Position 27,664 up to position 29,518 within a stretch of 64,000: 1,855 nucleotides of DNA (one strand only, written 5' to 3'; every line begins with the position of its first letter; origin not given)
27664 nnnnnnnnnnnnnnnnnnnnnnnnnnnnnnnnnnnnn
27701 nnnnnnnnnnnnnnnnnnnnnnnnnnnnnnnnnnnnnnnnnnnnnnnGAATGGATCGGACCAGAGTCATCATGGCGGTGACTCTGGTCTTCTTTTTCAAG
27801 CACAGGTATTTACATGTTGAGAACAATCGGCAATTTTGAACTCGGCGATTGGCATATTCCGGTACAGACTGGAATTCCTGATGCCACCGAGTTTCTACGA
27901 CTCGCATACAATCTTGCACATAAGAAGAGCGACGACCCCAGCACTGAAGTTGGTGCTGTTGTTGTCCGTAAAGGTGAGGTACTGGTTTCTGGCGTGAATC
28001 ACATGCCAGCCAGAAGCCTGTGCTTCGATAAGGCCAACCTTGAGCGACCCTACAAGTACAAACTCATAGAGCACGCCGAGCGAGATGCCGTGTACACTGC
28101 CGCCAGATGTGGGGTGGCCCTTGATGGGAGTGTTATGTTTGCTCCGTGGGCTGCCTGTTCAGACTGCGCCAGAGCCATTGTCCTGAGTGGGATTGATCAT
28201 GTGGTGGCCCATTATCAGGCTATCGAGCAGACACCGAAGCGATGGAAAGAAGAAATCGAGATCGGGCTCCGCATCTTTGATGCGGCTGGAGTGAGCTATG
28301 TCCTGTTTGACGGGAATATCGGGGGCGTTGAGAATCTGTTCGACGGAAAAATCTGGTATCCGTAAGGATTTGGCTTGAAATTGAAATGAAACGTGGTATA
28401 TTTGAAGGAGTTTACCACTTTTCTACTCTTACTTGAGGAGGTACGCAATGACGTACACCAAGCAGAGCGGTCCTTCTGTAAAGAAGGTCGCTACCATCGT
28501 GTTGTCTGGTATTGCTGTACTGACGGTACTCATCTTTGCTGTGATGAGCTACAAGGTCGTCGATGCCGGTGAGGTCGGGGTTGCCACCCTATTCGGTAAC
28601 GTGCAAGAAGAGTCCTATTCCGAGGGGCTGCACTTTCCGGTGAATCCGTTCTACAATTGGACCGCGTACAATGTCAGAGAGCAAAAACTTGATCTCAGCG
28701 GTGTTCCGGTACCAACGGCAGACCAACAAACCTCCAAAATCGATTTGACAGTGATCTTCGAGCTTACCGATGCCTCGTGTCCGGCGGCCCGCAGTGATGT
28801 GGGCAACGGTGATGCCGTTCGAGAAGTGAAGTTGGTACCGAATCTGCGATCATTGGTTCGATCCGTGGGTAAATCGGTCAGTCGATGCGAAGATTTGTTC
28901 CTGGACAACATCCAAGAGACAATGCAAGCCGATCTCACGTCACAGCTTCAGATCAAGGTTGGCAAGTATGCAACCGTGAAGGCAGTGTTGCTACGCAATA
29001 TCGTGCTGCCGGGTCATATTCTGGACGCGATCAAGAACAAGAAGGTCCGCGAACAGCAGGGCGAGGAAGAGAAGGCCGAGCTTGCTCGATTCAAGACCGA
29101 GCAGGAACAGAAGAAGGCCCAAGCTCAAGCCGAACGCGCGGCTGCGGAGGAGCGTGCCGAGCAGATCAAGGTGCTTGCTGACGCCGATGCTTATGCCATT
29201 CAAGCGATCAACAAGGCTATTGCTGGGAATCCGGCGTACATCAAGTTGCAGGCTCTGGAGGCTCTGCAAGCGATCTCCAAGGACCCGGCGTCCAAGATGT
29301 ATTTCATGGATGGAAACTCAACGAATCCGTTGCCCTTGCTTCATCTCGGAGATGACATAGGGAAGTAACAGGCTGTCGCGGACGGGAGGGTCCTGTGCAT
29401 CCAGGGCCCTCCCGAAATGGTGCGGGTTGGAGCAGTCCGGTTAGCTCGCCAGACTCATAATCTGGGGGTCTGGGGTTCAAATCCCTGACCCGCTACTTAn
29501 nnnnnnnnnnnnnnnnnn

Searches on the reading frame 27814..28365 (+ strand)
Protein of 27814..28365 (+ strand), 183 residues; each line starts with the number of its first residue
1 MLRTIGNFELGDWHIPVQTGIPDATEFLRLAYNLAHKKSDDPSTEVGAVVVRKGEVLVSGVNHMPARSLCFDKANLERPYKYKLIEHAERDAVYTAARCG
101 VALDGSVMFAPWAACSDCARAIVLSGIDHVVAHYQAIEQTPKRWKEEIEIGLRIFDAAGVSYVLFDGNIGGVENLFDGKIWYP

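Call 8: search_protein_families(library=pfam, proteins=[window:27814-28365:+])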
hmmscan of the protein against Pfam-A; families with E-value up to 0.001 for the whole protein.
window:27814-28365:+ (183 aa): 2 families
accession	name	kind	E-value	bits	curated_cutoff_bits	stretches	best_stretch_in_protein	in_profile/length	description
PF00383.29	dCMP_cyt_deam_1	-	4.8e-16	58.9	25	1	25-132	5-100/102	Cytidine and deoxycytidylate deaminase zinc-binding region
PF14437.12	MafB19-deam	-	9.2e-12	45.5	27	1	24-134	3-101/142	MafB19-like deaminase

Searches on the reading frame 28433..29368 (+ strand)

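Call 8: search_protein_families(library=pfam, proteins=[window:28433-29368:+])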
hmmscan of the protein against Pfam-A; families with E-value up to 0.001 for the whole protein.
window:28433-29368:+ (311 aa): 1 family
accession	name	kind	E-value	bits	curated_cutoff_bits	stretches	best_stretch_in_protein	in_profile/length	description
PF01145.31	Band_7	-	1.3e-16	61.6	23.6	1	41-232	1-175/176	SPFH domain / Band 7 family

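Call 27: search_protein_families(library=phrogs, proteins=[window:28433-29368:+])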
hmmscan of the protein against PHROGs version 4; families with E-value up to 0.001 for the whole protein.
window:28433-29368:+ (311 aa): 2 families
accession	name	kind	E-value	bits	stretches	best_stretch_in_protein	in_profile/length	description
phrog_200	-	other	1.6e-44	153.5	1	16-277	76-331/379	lipoprotein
phrog_11227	-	other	1e-05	26.4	1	180-281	10-110/138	protease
